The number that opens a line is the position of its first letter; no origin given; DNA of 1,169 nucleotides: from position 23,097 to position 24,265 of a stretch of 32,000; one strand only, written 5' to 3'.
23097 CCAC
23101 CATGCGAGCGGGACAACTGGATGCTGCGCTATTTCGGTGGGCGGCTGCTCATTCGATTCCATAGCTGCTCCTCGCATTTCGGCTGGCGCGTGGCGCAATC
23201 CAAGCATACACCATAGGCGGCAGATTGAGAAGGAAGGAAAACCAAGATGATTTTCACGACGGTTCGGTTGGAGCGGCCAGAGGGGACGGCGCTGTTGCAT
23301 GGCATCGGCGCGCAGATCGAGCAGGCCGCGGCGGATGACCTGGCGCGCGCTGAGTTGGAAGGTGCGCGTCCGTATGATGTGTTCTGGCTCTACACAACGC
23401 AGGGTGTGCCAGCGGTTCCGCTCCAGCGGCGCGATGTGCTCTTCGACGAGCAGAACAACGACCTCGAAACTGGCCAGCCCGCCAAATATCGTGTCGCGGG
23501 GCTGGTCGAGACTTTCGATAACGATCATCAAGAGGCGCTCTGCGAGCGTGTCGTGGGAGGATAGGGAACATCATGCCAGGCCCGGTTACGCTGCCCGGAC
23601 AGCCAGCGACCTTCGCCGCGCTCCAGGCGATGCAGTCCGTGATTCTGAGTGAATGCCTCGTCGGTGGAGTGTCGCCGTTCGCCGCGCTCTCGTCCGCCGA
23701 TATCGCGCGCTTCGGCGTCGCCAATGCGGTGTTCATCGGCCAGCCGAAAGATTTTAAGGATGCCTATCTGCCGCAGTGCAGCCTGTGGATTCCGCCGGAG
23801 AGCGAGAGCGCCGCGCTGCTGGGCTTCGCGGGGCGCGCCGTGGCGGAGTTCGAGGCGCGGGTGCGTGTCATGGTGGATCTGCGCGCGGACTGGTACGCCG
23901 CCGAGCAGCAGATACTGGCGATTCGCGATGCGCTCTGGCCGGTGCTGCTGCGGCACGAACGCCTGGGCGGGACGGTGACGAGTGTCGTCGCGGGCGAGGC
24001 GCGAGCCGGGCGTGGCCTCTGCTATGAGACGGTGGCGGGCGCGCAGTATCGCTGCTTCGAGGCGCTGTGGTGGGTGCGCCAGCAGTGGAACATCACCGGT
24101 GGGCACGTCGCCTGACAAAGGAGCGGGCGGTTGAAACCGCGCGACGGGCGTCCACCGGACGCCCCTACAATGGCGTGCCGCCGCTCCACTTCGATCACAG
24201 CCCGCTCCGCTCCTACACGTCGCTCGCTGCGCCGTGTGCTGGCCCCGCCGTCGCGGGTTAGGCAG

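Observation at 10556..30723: Dispersed but intact phage structural gene set lacking mobility, packaging and tail-tube genes: candidate domesticated, GTA-like particle system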

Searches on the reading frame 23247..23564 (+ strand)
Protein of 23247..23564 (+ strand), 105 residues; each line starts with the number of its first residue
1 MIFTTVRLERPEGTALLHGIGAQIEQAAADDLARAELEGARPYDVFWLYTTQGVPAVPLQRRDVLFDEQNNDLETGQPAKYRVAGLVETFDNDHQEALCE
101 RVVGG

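Call 6: search_protein_families(library=pfam, proteins=[window:23247-23564:+], max_evalue=0.1)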
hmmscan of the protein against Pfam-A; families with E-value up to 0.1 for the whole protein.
window:23247-23564:+ (105 aa): 0 families

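Call 7: search_protein_families(library=phrogs, proteins=[window:23247-23564:+], max_evalue=0.1)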
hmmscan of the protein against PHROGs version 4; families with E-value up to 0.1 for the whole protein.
window:23247-23564:+ (105 aa): 0 families

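Call 52: search_solved_structures(query=window:23247-23564:+, max_evalue=10)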
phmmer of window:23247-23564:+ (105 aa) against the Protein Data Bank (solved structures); distinct sequences matched with E-value up to 10: 6.
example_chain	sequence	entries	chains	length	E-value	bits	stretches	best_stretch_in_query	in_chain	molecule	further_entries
7k6v_AA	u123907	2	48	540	0.4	13.9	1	67-96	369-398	Capsid protein VP1 | VP1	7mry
2obr_A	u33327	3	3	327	0.93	12.7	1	67-96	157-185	Capsid protein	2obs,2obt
1id0_A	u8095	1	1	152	1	12.5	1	31-83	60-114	PHOQ HISTIDINE KINASE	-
4ops_A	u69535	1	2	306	1.1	12.5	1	68-96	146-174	Major capsid protein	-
4oov_A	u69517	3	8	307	1.1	12.5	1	68-96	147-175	Major capsid protein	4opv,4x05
6n81_A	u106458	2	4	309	1.1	12.4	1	68-96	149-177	Major capsid protein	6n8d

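Call 69: search_protein_families(library=ncbifam, proteins=[window:23247-23564:+], max_evalue=0.05)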
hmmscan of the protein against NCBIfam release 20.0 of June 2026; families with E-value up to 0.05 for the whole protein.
window:23247-23564:+ (105 aa): 0 families

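Call 79: search_solved_structures(query=A2, max_evalue=10)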
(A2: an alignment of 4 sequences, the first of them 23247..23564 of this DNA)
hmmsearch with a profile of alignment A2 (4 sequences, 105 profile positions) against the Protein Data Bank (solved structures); distinct sequences matched with E-value up to 10: 0.
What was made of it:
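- On Head-closure / stopper protein: No family or PDB match was found (calls 6, 7, 52, 69, 79).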

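Call 87: predict_structure(protein=window:23247-23564:+)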
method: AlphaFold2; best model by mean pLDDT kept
length: 105 residues; sequences in the alignment: 1
mean_pLDDT: 44.7   pTM: 0.38
mean pLDDT of the five models: 44.7, 44.1, 43.8, 40.9, 39.5
residues with pLDDT >= 90: 0; 70-90: 0; 50-70: 34; < 50: 71
segments of 3 or more residues with pLDDT < 50: 1-22, 41-45, 50-53, 56-65, 68-70, 78-90, 94-105
pLDDT, mean of each block of 10 residues (from residue 1): 38 34 54 57 47 46 44 50 37 46 35
secondary structure, 60 per line:
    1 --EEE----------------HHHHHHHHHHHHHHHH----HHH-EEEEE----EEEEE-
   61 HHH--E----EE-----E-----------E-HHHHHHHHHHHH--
elements in order: E3-5 H22-37 E46-50 E55-59 H92-103
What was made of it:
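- On Head-closure / stopper protein: The AF2 model had pLDDT 44.7 (call 87).
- Checked: The 105-aa 'head closure' gene (23247-23564) is conserved next to the adaptor in 4 loci, but its fold could not be tested (pLDDT 45, call 87).
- Tried and rejected: Single-sequence AlphaFold failed, with pLDDT 45 (call 87).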

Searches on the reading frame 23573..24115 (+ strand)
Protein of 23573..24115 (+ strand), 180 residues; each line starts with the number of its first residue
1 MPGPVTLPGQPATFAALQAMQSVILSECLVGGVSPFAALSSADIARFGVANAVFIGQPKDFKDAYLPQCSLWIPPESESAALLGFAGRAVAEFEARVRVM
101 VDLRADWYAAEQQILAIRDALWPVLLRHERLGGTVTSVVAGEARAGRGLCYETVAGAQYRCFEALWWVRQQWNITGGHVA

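Call 6: search_protein_families(library=pfam, proteins=[window:23573-24115:+], max_evalue=0.1)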
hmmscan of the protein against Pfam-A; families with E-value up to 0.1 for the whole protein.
window:23573-24115:+ (180 aa): 0 families

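Call 7: search_protein_families(library=phrogs, proteins=[window:23573-24115:+], max_evalue=0.1)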
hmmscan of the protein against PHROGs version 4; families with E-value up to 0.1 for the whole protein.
window:23573-24115:+ (180 aa): 0 families

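Call 51: search_solved_structures(query=window:23573-24115:+, max_evalue=10)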
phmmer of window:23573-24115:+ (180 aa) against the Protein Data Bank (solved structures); distinct sequences matched with E-value up to 10: 2.
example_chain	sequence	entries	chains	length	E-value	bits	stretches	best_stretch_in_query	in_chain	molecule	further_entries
5fj8_G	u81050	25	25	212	0.5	13.5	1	23-104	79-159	DNA-DIRECTED RNA POLYMERASE III SUBUNIT RPC8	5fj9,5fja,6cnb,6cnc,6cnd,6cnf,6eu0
2ckz_B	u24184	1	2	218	0.53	13.4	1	23-104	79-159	DNA-DIRECTED RNA POLYMERASE III 25 KD POLYPEPTIDE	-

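Call 69: search_protein_families(library=ncbifam, proteins=[window:23573-24115:+], max_evalue=0.05)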
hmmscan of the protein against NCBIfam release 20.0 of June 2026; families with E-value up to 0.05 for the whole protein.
window:23573-24115:+ (180 aa): 0 families

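Call 88: search_protein_representatives(protein=window:23573-24115:+)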
Query: 180 residues. Proteins with E-value up to 0.001 (for the whole library): 47; up to 1e-10: 35; up to 1e-30: 5. The best 47 are listed.
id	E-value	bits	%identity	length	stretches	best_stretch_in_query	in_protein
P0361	1.0e-81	289.4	72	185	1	2-178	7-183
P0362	3.2e-48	180.3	74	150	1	71-178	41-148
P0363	2.4e-34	135.1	70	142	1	56-145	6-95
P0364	3.8e-33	131.2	65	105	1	6-106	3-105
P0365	8.2e-31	123.6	73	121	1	20-100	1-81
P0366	1.1e-26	110.2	44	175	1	6-178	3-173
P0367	1.8e-26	109.4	67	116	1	98-173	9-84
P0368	2.2e-26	109.2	36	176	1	8-179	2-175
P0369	1.1e-24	103.7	70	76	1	6-78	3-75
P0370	4.2e-24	101.7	68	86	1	74-150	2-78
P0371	8.1e-24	100.8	63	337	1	82-164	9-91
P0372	1.9e-23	99.6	69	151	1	109-178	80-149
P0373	2.2e-23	99.4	56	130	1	55-149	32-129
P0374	3.1e-23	98.9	41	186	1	8-178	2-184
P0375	2.2e-22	96.1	63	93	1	6-75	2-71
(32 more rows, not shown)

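Call 91: search_protein_families(library=pfam, alignment_id=A5, max_evalue=0.1)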
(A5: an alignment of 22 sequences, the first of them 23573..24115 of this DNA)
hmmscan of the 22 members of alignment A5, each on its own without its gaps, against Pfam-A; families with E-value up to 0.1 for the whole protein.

A. member 1, window:23573-24115:+ (180 aa): 0 families

B. families by the number of members that match (of 22 scanned): 0 families

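Call 92: search_solved_structures(query=A5, max_evalue=10)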
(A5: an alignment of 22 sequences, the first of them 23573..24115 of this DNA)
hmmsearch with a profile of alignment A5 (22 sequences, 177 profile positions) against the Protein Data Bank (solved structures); distinct sequences matched with E-value up to 10: 0.

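Call 98: predict_structure(alignment_id=A5)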
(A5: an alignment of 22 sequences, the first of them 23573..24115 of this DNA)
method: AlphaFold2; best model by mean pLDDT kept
length: 180 residues; sequences in the alignment: 22
mean_pLDDT: 85.4   pTM: 0.81
mean pLDDT of the five models: 85.4, 85.1, 84.4, 83.3, 82.1
residues with pLDDT >= 90: 92; 70-90: 66; 50-70: 11; < 50: 11
segments of 3 or more residues with pLDDT < 50: 132-142
pLDDT, mean of each block of 10 residues (from residue 1): 74 90 95 97 94 89 93 86 83 91 95 97 81 42 68 92 89 83
secondary structure, 60 per line:
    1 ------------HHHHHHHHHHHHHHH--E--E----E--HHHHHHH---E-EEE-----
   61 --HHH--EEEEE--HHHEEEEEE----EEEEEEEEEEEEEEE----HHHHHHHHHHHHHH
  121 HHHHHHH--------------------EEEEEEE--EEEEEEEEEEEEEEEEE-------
elements in order: H13-27 H41-47 E53-55 E68-72 E78-83 E88-102 H107-127 E148-154 E157-173
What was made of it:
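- On Tail terminator (lambda gpU / T5 p142 / DUF3168 fold): The AF2 model has pLDDT 85.4 and pTM 0.81 (call 98).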

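Call 102: fold_search(model_id=the predicted structure, library=viral)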
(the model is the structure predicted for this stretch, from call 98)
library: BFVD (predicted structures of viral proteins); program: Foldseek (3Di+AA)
matches with E <= 10: 914; with E <= 0.001: 68
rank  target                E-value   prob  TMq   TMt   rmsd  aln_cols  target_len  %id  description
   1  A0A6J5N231            1.2e-05  1.00  0.60  0.72   4.2       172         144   14  Uncharacterized protein [uncultured Caudovirales phage]
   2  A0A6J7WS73            1.8e-05  1.00  0.50  0.59   3.8       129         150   14  Uncharacterized protein (Fragment) [uncultured Caudovirales phage]
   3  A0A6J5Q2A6            2.1e-05  1.00  0.56  0.65   4.5       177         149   12  Uncharacterized protein [uncultured Caudovirales phage]
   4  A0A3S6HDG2            4.0e-05  1.00  0.47  0.52   7.5       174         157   16  (no name in the UniProt tables at hand)
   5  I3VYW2                5.8e-05  1.00  0.52  0.63   4.5       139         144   13  (no name in the UniProt tables at hand)
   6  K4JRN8                5.8e-05  1.00  0.43  0.49   7.8       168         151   12  Uncharacterized protein [Caulobacter phage CcrColossus]
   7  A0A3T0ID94            7.0e-05  1.00  0.54  0.65   5.6       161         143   10  (no name in the UniProt tables at hand)
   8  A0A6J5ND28            7.4e-05  1.00  0.50  0.68   5.8       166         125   16  Uncharacterized protein [uncultured Caudovirales phage]
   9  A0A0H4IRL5            7.4e-05  1.00  0.37  0.32   8.8       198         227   12  Phage neck terminator protein gp12-like domain-containing protein [Pseudoalteromonas phage H101]
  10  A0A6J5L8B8            7.4e-05  0.99  0.34  0.10  13.2       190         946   14  Uncharacterized protein [uncultured Caudovirales phage]
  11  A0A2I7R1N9            7.9e-05  1.00  0.50  0.39   9.8       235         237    8  (no name in the UniProt tables at hand)
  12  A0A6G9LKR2            8.4e-05  1.00  0.35  0.43   9.8       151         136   14  (no name in the UniProt tables at hand)
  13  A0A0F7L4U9            8.9e-05  1.00  0.53  0.56   7.2       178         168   10  Uncharacterized protein [uncultured marine virus]
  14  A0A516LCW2            9.5e-05  1.00  0.50  0.60   6.0       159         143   11  (no name in the UniProt tables at hand)
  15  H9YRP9                1.0e-04  1.00  0.46  0.51   7.7       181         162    9  (no name in the UniProt tables at hand)
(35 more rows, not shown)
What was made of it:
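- On Tail terminator (lambda gpU / T5 p142 / DUF3168 fold): Viral hits are named tail terminator, tail completion or DUF3168 (call 102).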

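Call 103: fold_search(model_id=the predicted structure, library=pdb)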
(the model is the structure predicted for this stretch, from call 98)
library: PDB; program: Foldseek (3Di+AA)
matches with E <= 10: 635; with E <= 0.001: 16
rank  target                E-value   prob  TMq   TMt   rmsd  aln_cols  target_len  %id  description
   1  9ilv_A                4.8e-05  1.00  0.50  0.55   8.7       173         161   16  Structure of the bacteriophage T5 connector complex (released 2024-09-04)
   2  3fz2_E                6.2e-05  1.00  0.40  0.51   6.3       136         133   15  Crystal structure of the tail terminator protein from phage lambda (gpU-D74A) (released 2009-05-26)
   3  8bcp_A                1.0e-04  1.00  0.54  0.60   7.8       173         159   17  Cryo-EM structure of the proximal end of bacteriophage T5 tail : p142 tail terminator protein hexamer and pb6 tail tub (released 2023-11-01)
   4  8bcu_A                1.3e-04  1.00  0.48  0.53   8.2       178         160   16  Cryo-EM structure of the proximal end of bacteriophage T5 tail, after interaction with its receptor : p142 tail termin (released 2023-11-01)
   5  3fz2_D                1.7e-04  1.00  0.41  0.53   6.1       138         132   19  Crystal structure of the tail terminator protein from phage lambda (gpU-D74A) (released 2009-05-26)
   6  3fzb_C                2.4e-04  1.00  0.45  0.58   6.2       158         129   14  Crystal structure of the tail terminator protein from phage lambda (gpU-WT) (released 2009-05-26)
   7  8bcp_B                4.0e-04  1.00  0.51  0.57   8.1       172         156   16  Cryo-EM structure of the proximal end of bacteriophage T5 tail : p142 tail terminator protein hexamer and pb6 tail tub (released 2023-11-01)
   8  9c39_F                4.2e-04  1.00  0.48  0.45   7.0       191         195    9  Bacteriophage Sf14 neck C6 reconstruction (released 2025-02-05)
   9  3fz2_C                4.5e-04  1.00  0.53  0.68   4.2       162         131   15  Crystal structure of the tail terminator protein from phage lambda (gpU-D74A) (released 2009-05-26)
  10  8hqo_a                4.8e-04  1.00  0.46  0.50   7.8       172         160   16  Neck of DT57C bacteriophage in the full state (released 2023-12-13)
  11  3fzb_H                5.4e-04  1.00  0.43  0.56   6.0       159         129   14  Crystal structure of the tail terminator protein from phage lambda (gpU-WT) (released 2009-05-26)
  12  6u5f_A                6.5e-04  1.00  0.46  0.48   6.1       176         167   19  CryoEM Structure of Pyocin R2 - precontracted - collar (released 2020-04-15)
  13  6u5j_A                7.0e-04  1.00  0.45  0.49   6.7       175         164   16  CryoEM Structure of Pyocin R2 - postcontracted - collar (released 2020-04-15)
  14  3fz2_A                8.9e-04  1.00  0.43  0.56   5.9       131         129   16  Crystal structure of the tail terminator protein from phage lambda (gpU-D74A) (released 2009-05-26)
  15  3fzb_D                9.5e-04  1.00  0.39  0.51   5.1       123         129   16  Crystal structure of the tail terminator protein from phage lambda (gpU-WT) (released 2009-05-26)
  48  6tba_4A               5.7e-02  0.51  0.30  0.37   9.4       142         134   18  Virion of native gene transfer agent (GTA) particle (released 2020-07-22)
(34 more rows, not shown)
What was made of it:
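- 23573..24115 (+): Tail terminator / tail-completion protein (180 aa). calls 88, 98, 102, 103
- On Tail terminator (lambda gpU / T5 p142 / DUF3168 fold): Foldseek gives 9ilv_A 4.8e-5, 3fz2 6.2e-5 and 8bcp_A 1e-4, with TM about 0.5-0.6 (call 103).
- Checked: 23573-24115 has a tail-terminator fold: AF2 pLDDT 85; Foldseek hits to T5 p142, lambda gpU and the R2-pyocin collar (calls 98, 102, 103).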
